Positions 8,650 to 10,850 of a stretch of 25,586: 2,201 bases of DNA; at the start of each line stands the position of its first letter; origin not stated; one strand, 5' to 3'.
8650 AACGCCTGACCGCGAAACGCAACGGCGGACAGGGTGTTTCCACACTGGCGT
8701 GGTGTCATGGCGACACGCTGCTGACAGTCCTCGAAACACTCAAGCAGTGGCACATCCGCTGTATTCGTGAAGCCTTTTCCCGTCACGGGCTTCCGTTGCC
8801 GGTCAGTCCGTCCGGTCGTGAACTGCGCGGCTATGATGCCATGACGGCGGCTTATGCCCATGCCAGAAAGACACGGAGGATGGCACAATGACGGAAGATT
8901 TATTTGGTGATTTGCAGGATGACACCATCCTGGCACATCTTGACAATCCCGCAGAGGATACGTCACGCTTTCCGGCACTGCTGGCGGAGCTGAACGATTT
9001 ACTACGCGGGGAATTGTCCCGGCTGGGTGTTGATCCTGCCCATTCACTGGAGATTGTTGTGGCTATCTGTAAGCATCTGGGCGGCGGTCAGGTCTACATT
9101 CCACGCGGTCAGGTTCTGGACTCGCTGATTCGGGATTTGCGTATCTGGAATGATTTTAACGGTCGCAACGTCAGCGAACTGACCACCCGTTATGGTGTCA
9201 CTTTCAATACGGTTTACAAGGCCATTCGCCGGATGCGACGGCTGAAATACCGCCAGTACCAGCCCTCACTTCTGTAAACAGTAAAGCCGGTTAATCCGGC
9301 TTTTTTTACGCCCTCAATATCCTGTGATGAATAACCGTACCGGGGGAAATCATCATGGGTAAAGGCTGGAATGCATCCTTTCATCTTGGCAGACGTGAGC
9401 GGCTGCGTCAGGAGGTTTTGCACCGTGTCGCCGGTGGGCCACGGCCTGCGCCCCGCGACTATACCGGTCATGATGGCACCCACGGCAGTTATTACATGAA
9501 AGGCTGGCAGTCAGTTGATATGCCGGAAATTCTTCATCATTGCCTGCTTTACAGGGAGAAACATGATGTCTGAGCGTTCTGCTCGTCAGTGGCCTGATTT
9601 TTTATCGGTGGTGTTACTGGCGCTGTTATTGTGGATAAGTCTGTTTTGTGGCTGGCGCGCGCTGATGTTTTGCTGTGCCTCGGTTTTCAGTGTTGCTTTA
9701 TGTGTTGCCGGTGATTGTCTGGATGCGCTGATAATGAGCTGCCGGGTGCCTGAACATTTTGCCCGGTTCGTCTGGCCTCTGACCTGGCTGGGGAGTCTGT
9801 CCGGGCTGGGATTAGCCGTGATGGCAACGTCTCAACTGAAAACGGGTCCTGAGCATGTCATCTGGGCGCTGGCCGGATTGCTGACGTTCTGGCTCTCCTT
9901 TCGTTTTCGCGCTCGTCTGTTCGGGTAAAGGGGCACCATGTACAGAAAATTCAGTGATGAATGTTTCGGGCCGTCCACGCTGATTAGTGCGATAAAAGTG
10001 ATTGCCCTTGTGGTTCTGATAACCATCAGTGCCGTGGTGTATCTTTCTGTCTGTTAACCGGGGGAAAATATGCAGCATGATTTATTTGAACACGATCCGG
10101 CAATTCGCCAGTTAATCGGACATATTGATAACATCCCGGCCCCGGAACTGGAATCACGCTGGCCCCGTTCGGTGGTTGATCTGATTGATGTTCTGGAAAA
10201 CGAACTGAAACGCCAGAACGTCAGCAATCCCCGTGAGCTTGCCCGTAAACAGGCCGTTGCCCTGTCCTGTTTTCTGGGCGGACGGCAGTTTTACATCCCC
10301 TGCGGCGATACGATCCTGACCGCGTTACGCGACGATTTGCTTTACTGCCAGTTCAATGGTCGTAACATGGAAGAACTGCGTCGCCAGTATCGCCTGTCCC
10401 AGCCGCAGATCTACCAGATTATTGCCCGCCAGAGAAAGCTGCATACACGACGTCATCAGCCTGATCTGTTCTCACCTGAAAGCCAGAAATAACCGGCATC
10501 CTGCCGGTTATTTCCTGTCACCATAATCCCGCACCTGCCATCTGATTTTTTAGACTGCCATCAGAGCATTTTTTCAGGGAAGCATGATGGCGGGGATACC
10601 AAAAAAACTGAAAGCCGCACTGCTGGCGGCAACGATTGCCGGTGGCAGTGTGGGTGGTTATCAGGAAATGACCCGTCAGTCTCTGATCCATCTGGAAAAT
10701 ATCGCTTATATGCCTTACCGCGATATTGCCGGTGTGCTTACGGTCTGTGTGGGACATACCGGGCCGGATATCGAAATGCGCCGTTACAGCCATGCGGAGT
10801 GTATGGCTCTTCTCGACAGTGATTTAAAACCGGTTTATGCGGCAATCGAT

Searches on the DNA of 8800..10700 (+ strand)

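Call 3: search_dna_similar(query=window:9280-10070:+, collection=phages, mode=near, max_rows=30)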
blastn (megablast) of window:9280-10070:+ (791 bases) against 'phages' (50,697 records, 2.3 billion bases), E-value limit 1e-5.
Records with a match: 14; places in all: 14; records where one place covers at least 80% of the query: 6.
Best place of each record, by identity: >=99% 10; 95-99% 4.
By first word of the organism name: Escherichia 7; Yersinia 5; Shigella 2.
By host as written in the record: Yersinia pestis EV76-CN 4; Escherichia coli 3; - 2; Shigella flexneri serotype 4a 2; Escherichia sp. 1; Yersinia pestis 1; Escherichia coli C 1.
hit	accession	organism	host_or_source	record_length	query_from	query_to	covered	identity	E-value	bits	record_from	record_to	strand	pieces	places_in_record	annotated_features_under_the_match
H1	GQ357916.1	Escherichia phage D108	Escherichia coli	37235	1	791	100%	99.6%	0e+0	1445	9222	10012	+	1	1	19: conserved hypothetical protein | 18: conserved hypothetical protein | 20: conserved hypothetical protein | terminator | C: late gene transcriptional activator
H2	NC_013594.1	Escherichia phage D108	Escherichia coli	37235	1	791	100%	99.6%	0e+0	1445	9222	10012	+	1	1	19: hypothetical protein | 18: hypothetical protein | 20: hypothetical protein | terminator | C: late transcriptional activator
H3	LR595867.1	Escherichia virus Mu_3F6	-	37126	1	791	100%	99.4%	0e+0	1434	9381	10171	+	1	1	hypothetical protein | FIG00642428: hypothetical protein | Phage protein | putative transcription regulator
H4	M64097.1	Escherichia phage Mu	-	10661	1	791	100%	99.1%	0e+0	1423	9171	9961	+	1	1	E19: CDS | E18: CDS | putative; label: E-97 | putative; label: E-64 | putative; label: F-60 | and 1 other names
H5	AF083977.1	Escherichia phage Mu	Escherichia sp.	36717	1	791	100%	99.1%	0e+0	1423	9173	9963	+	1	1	transmembrane domain-containing protein (x2) | hypothetical protein | promoter | terminator | ribosome_binding_site (x4) | and 1 other names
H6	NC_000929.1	Escherichia phage Mu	Escherichia coli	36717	1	791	100%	99.1%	0e+0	1423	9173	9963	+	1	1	hypothetical protein (x3) | late transcriptional activator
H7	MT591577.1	Yersinia phage vB_YpM_Tongde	Yersinia pestis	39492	1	791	50%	98.2%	1e-126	692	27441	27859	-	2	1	hypothetical protein (x2)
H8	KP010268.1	Shigella phage SfMu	Shigella flexneri serotype 4a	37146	1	791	49%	99.2%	5e-130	703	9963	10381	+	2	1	hypothetical protein (x2) | regulator of late transcription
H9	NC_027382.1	Shigella phage SfMu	Shigella flexneri serotype 4a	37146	1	791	49%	99.2%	5e-130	703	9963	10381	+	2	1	hypothetical protein (x2) | late transcriptional activator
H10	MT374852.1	Yersinia phage vB_YpM_3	Yersinia pestis EV76-CN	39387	1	791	50%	98.2%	1e-121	688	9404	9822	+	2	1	hypothetical protein (x3)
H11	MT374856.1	Yersinia phage vB_YpM_23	Yersinia pestis EV76-CN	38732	1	791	50%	98.2%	1e-121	688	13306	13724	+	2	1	hypothetical protein (x3)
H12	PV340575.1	Escherichia phage PhiR68_1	Escherichia coli C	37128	1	791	49%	99.0%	1e-126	698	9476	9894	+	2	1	hypothetical protein (x3)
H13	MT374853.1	Yersinia phage vB_YpM_5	Yersinia pestis EV76-CN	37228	656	791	17%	99.3%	9e-63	246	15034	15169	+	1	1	hypothetical protein (x2)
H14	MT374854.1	Yersinia phage vB_YpM_6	Yersinia pestis EV76-CN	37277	656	791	17%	99.3%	9e-63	246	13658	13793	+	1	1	hypothetical protein (x2)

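Call 5: get_annotated_region(hit=H5, flank=2500)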
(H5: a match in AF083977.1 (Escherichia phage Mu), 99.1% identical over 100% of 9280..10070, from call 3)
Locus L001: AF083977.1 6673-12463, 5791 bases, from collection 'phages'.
description: Escherichia phage Mu, complete genome.
organism: Escherichia phage Mu (NCBI taxid 2681603)
taxonomy: Viruses; Duplodnaviria; Heunggongvirae; Uroviricota; Caudoviricetes; Muvirus; Muvirus mu
host: Escherichia sp.; source: -; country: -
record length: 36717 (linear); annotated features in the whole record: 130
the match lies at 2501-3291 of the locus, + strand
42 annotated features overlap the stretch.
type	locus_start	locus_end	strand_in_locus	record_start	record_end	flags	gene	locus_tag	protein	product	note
CDS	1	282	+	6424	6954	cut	-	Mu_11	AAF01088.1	hypothetical protein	combines what was previously E10, E11, and E12; those seqeunces either have frameshift sequencing errors or there is ...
regulatory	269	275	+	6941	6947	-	-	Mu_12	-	ribosome_binding_site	-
CDS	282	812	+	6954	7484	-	-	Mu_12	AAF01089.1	hypothetical protein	previously called E13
regulatory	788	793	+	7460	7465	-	-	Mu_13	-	ribosome_binding_site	-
CDS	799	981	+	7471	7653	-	-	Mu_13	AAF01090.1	hypothetical protein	previously called E14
regulatory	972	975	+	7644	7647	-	-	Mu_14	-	ribosome_binding_site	-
CDS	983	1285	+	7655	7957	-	-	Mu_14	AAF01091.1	hypothetical protein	previously called E15 which has a different earlier start site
regulatory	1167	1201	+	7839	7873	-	-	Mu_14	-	terminator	predicted by TransTermHP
regulatory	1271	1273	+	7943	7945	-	-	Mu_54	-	ribosome_binding_site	-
CDS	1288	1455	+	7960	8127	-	-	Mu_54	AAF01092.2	hypothetical protein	-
regulatory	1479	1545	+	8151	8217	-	-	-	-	promoter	Semi-early promoter, PMID 9454718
regulatory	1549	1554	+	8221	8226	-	-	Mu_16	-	ribosome_binding_site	-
CDS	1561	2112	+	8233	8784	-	-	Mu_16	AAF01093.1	protein GemA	also called E16 and GemA for gene expression modulation; see PMIDs 2543906 and 11278077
regulatory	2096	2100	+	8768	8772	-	-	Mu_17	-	ribosome_binding_site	-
CDS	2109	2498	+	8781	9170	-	-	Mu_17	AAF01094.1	middle operon regulator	Mor, positive regulator of the middle operon, also called E17 and formerly gemB; see PMIDs 2173258, 8790343 and 9454718 ...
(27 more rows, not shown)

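Call 6: get_annotated_region(hit=H1, flank=2500)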
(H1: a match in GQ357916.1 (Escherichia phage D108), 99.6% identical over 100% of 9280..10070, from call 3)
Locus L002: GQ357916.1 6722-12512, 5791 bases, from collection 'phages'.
description: Escherichia phage D108, complete genome.
organism: Escherichia phage D108 (NCBI taxid 665033)
taxonomy: Viruses; Duplodnaviria; Heunggongvirae; Uroviricota; Caudoviricetes; Muvirus; Muvirus mu
host: Escherichia coli; source: -; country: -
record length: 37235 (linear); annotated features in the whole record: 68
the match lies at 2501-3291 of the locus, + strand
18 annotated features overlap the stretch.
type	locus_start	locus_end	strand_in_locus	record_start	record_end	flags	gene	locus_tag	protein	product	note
CDS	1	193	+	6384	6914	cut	11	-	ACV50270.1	conserved hypothetical protein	similar to NP_050615.1 hypothetical protein Mup11 [Enterobacteria phage Mu]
CDS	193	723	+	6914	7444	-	12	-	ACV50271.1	conserved hypothetical protein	similar to NP_050616.1 hypothetical protein Mup12 [Enterobacteria phage Mu]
CDS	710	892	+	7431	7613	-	13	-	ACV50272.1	conserved hypothetical protein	similar to NP_050617.1 hypothetical protein Mup13 [Enterobacteria phage Mu]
CDS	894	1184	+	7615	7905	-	14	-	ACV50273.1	conserved hypothetical protein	similar to NP_050618.1 hypotheical protein [Enterobacteria phage Mu]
CDS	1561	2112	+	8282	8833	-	gemA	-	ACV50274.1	conserved hypothetical protein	similar to NP_050620.1 hypothetical protein Mup16 [Enterobacteria phage Mu]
CDS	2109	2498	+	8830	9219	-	mor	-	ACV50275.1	Mor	similar to NP_050621.1 Mor [Enterobacteria phage Mu]; GemB; late gene transcriptional activation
regulatory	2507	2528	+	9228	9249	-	-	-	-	terminator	rho-independent terminator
CDS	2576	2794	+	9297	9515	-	18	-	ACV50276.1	conserved hypothetical protein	similar to NP_050622.1 hypothetical protein Mup18 [Enterobacteria phage Mu]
CDS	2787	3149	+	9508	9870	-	19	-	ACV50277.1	conserved hypothetical protein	similar to NP_050623.1 hypothetical protein Mup19 [Enterobacteria phage Mu]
CDS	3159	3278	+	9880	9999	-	20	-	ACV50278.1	conserved hypothetical protein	similar to NP_050624.1 hypothetical protein Mup20 [Enterobacteria phage Mu]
CDS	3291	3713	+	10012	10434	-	C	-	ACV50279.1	late gene transcriptional activator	similar to NP_050625.1 putative transcription regulator [Enterobacteria phage Mu]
regulatory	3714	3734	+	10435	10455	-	-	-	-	terminator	rho-independent terminator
CDS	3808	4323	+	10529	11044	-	lys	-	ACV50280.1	Lys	similar to NP_050626.1 Lys [Enterobacteria phage Mu]; lysis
CDS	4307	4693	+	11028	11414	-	23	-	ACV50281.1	conserved hypothetical protein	similar to NP_050627.1 hypothetical protein Mup23 [Enterobacteria phage Mu]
CDS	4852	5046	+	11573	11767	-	24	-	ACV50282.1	conserved hypothetical protein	similar to NP_050628.1 hypothetical protein Mup24 [Enterobacteria phage Mu]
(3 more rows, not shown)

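Call 20: get_annotated_region(hit=H8, flank=2500)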
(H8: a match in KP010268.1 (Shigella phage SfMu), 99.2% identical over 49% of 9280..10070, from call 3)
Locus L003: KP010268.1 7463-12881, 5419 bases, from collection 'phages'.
description: Enterobacteria phage SfMu, complete genome.
organism: Shigella phage SfMu (NCBI taxid 1567022)
taxonomy: Viruses; Duplodnaviria; Heunggongvirae; Uroviricota; Caudoviricetes; Muvirus; Muvirus SfMu
host: Shigella flexneri serotype 4a; source: -; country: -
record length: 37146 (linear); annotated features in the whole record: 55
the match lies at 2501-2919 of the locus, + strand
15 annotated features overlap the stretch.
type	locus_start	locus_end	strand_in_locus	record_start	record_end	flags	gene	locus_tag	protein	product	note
CDS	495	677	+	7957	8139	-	-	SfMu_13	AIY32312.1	hypothetical protein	-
CDS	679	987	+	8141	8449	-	-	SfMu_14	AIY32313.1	hypothetical protein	-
CDS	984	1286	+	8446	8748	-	-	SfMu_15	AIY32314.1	hypothetical protein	-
CDS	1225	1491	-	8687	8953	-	-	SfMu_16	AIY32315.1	hypothetical protein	-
CDS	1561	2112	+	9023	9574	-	-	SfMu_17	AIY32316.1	hypothetical protein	-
CDS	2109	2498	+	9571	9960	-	-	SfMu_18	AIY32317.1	middle operon regulator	-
CDS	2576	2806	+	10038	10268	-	-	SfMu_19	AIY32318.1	hypothetical protein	-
CDS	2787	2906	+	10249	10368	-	-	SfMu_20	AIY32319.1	hypothetical protein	-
CDS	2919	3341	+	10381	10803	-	-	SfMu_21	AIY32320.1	regulator of late transcription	-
CDS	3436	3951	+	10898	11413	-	-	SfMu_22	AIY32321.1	lysozyme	-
CDS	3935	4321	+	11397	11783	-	-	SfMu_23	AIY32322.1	putative Rz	-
CDS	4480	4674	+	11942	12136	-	-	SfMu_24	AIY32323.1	hypothetical protein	-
CDS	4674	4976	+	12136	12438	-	-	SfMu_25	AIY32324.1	hypothetical protein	-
CDS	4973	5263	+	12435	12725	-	-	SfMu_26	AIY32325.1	hypothetical protein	-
CDS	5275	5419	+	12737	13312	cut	-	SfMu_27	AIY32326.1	hypothetical protein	-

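Call 21: get_annotated_region(hit=H10, flank=2500)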
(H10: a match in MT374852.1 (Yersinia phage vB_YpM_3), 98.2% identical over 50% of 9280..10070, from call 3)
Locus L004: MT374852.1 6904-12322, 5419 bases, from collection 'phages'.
description: Yersinia phage vB_YpM_3, complete genome.
organism: Yersinia phage vB_YpM_3 (NCBI taxid 2736199)
taxonomy: Viruses; Duplodnaviria; Heunggongvirae; Uroviricota; Caudoviricetes; Muvirus
host: Yersinia pestis EV76-CN; source: -; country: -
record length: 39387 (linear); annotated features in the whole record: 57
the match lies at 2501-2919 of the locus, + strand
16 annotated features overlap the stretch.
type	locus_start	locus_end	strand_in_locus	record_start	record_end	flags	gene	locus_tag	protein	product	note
CDS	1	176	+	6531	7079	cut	-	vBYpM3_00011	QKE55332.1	hypothetical protein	-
CDS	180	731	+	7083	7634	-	-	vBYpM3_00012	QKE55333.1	hypothetical protein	-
CDS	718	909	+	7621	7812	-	-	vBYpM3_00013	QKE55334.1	hypothetical protein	-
CDS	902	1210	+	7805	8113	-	-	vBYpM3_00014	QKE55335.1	hypothetical protein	-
CDS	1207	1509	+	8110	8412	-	-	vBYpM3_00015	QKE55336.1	hypothetical protein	-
CDS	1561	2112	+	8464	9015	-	-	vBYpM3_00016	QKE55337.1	hypothetical protein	-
CDS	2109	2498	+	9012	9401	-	-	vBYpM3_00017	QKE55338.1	hypothetical protein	-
CDS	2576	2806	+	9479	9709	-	-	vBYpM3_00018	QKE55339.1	hypothetical protein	-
CDS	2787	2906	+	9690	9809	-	-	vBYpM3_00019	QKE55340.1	hypothetical protein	-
CDS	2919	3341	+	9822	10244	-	-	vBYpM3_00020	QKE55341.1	hypothetical protein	-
CDS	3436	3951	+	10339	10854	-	rrrD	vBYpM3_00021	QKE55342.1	lysozyme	Lysozyme RrrD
CDS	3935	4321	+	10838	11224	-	-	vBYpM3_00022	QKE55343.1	hypothetical protein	-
CDS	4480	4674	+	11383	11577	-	-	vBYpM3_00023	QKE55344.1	hypothetical protein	-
CDS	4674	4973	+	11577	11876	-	-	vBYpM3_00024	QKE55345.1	hypothetical protein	-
CDS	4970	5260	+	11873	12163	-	-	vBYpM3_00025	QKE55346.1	hypothetical protein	-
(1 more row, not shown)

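Call 22: get_annotated_region(hit=H13, flank=2500)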
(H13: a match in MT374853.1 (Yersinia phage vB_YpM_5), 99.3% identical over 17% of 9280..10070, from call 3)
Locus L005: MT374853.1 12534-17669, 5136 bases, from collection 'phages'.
description: Yersinia phage vB_YpM_5, complete genome.
organism: Yersinia phage vB_YpM_5 (NCBI taxid 2736201)
taxonomy: Viruses; Duplodnaviria; Heunggongvirae; Uroviricota; Caudoviricetes; Muvirus
host: Yersinia pestis EV76-CN; source: -; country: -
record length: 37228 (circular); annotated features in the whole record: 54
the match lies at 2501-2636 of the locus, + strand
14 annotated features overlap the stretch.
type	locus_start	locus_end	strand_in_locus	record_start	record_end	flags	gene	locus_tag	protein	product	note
CDS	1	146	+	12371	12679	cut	-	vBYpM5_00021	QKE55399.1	hypothetical protein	-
CDS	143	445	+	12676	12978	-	-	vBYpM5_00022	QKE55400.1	hypothetical protein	-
CDS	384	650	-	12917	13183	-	-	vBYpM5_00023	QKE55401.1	hypothetical protein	-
CDS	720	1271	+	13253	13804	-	-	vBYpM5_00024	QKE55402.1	hypothetical protein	-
CDS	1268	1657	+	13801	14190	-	-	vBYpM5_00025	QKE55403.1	hypothetical protein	-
CDS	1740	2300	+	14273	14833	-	-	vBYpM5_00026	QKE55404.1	hypothetical protein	-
CDS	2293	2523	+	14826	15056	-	-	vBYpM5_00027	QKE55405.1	hypothetical protein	-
CDS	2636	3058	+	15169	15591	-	-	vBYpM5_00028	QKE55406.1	hypothetical protein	-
CDS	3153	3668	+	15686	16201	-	rrrD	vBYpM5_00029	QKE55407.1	lysozyme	Lysozyme RrrD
CDS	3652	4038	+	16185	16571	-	-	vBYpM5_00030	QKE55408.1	hypothetical protein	-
CDS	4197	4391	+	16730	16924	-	-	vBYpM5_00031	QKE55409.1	hypothetical protein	-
CDS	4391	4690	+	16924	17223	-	-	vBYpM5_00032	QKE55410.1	hypothetical protein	-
CDS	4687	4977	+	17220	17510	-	-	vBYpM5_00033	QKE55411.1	hypothetical protein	-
CDS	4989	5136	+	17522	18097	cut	-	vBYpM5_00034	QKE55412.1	hypothetical protein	-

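Call 32: search_dna_similar(query=window:9280-10070:+, collection=ecoli_genomes, mode=near, max_rows=40, rows=spread)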
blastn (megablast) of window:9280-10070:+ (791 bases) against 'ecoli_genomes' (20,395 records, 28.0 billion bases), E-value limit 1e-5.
Records with a match: 41; places in all: 48; records where one place covers at least 80% of the query: 20.
Genomes with a match: 41 of 5426; with a place that covers at least 80% of the query: 20. Places per genome that has any: lowest 1, median 1, highest 3. On chromosomes: 48 places; on plasmids: 0.
Best place of each record, by identity: >=99% 22; 95-99% 11; 90-95% 5; 80-90% 3.
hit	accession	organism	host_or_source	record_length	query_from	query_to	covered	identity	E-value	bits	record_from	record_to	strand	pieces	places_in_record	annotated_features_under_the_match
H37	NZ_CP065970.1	Escherichia coli strain FDAARGOS_1058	missing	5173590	1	791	100%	99.5%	0e+0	1439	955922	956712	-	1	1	hypothetical protein (x2) | Mor transcription activator family protein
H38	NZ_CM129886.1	Escherichia coli strain MB06231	seawater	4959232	1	791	100%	99.5%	0e+0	1439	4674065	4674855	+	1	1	hypothetical protein (x2) | Mor transcription activator family protein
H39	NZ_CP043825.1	Escherichia coli strain RM8082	Cattle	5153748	1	791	100%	99.4%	0e+0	1434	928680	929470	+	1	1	hypothetical protein (x2) | Mor transcription activator family protein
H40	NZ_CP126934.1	Escherichia coli O78:H4 strain APEC E19057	Gallus gallus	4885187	1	791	100%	99.4%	0e+0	1434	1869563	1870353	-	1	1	hypothetical protein (x2) | Mor transcription activator family protein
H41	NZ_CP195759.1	Escherichia coli strain JCKP02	yak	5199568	1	791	100%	99.4%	0e+0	1434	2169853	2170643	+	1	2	hypothetical protein (x2) | Mor transcription activator family protein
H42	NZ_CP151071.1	Escherichia coli strain 22KM0354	Dog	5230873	1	791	100%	99.4%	0e+0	1434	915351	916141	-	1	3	hypothetical protein (x2) | Mor transcription activator family protein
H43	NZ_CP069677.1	Escherichia coli O126:H45 strain MIN10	Homo sapiens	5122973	1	791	100%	99.2%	0e+0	1428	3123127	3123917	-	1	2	hypothetical protein (x2) | Mor transcription activator family protein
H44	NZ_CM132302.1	Escherichia coli strain 2020C08-115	Homo sapiens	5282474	1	791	100%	99.2%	0e+0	1428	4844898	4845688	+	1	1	hypothetical protein (x2) | Mor transcription activator family protein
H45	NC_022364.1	Escherichia coli LY180 strain LY180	-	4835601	1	791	100%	99.1%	0e+0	1423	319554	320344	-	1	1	hypothetical protein (x2) | Mor transcription activator family protein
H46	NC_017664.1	Escherichia coli W strain W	-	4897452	1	791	100%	99.1%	0e+0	1423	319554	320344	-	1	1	hypothetical protein (x2) | Mor transcription activator family protein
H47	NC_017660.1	Escherichia coli KO11FL strain KO11FL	-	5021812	1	791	100%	99.1%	0e+0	1423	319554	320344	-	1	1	hypothetical protein (x2) | Mor transcription activator family protein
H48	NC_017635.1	Escherichia coli W strain W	-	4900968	1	791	100%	99.1%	0e+0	1423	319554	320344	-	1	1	hypothetical protein (x2) | Mor transcription activator family protein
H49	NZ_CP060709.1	Escherichia coli strain ST18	not applicable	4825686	1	791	100%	99.1%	0e+0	1423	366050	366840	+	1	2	hypothetical protein (x2) | Mor transcription activator family protein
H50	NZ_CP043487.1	Escherichia coli strain AQ15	missing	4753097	1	791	100%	99.1%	0e+0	1423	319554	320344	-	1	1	hypothetical protein (x2) | Mor transcription activator family protein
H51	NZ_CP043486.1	Escherichia coli strain SL112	missing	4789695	1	791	100%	99.1%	0e+0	1423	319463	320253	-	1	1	hypothetical protein (x2) | Mor transcription activator family protein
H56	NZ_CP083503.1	Escherichia coli strain elppa5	Homo sapiens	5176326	75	791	91%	94.4%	0e+0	1103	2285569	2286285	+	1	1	hypothetical protein (x2) | glycoside hydrolase family 108 protein | Mor transcription activator family protein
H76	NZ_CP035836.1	Escherichia coli strain WS1933D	Homo sapiens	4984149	656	791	17%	99.3%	1e-61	246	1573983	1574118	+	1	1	hypothetical protein | Mor transcription activator family protein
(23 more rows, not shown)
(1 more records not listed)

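Call 74: get_annotated_region(hit=H76, flank=2500)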
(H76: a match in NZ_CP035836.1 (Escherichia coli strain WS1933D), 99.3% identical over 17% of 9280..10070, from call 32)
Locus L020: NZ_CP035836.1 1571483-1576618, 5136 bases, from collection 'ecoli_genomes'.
description: Escherichia coli strain WS1933D chromosome, complete genome
organism: Escherichia coli strain WS1933D (NCBI taxid 562)
replicon: chromosome; assembly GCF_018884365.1
host: Homo sapiens; source: stool; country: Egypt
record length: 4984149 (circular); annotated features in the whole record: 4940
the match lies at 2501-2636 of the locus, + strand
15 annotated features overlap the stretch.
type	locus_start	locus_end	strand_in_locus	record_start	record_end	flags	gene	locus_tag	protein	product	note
CDS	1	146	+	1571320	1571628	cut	-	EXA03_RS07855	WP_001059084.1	hypothetical protein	-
CDS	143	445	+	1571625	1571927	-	-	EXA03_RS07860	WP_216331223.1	hypothetical protein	-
CDS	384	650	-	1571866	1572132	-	-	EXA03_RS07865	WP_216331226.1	hypothetical protein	-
CDS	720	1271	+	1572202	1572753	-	-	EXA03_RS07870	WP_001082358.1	gp16 family protein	-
CDS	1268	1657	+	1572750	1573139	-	-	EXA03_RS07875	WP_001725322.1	Mor transcription activator family protein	-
CDS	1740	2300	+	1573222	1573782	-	-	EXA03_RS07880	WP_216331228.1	glycoside hydrolase family 108 protein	-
CDS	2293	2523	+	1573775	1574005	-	-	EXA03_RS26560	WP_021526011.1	hypothetical protein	-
CDS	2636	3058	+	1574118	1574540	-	-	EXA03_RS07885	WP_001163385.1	Mor transcription activator family protein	-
CDS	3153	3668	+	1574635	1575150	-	-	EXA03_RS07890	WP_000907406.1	lysozyme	-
CDS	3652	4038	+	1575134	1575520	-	-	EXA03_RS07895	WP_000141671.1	hypothetical protein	-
CDS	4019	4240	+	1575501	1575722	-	lysC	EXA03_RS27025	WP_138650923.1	Rz1-like lysis system protein LysC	-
CDS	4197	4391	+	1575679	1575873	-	-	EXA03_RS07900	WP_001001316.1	hypothetical protein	-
CDS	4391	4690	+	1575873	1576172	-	-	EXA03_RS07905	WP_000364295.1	DUF2730 family protein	-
CDS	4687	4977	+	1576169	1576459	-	-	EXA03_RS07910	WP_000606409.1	VpaChn25_0724 family phage protein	-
CDS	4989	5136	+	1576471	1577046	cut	-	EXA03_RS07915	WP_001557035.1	DUF3486 family protein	-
